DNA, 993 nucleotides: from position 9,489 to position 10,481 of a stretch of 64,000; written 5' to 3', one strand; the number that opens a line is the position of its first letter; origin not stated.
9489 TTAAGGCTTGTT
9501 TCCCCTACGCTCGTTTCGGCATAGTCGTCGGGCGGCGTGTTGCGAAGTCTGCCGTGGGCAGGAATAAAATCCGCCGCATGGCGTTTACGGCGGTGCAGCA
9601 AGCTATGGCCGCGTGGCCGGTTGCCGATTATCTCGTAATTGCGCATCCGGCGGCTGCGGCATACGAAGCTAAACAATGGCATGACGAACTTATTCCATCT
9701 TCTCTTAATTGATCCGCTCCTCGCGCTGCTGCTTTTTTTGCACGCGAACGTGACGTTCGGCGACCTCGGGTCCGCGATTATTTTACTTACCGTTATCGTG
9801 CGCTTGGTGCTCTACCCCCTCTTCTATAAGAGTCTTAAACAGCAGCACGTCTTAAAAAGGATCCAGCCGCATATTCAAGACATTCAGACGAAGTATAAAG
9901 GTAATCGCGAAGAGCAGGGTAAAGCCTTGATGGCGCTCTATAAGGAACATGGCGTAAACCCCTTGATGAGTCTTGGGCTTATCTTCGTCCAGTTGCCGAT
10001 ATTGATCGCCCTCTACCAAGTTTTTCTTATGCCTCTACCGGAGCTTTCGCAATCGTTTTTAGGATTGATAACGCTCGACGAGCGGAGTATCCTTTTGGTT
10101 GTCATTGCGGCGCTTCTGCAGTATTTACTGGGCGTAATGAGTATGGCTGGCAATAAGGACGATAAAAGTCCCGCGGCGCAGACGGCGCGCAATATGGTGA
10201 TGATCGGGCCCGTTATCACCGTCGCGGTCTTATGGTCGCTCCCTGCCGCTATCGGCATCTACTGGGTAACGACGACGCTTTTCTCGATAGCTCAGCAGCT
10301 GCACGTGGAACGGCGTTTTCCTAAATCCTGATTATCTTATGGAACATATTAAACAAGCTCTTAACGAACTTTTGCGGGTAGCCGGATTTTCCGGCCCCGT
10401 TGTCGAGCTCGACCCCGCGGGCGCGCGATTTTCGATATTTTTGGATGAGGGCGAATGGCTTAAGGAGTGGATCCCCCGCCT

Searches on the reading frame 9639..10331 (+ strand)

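Call 66: search_protein_families(library=pfam, proteins=[window:9639-10331:+])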
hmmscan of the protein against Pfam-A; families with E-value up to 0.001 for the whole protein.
window:9639-10331:+ (230 aa): 1 family
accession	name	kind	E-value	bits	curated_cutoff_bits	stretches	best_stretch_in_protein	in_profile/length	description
PF02096.25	60KD_IMP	-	1.1e-42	146.2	35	1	44-224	2-162/163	60Kd inner membrane protein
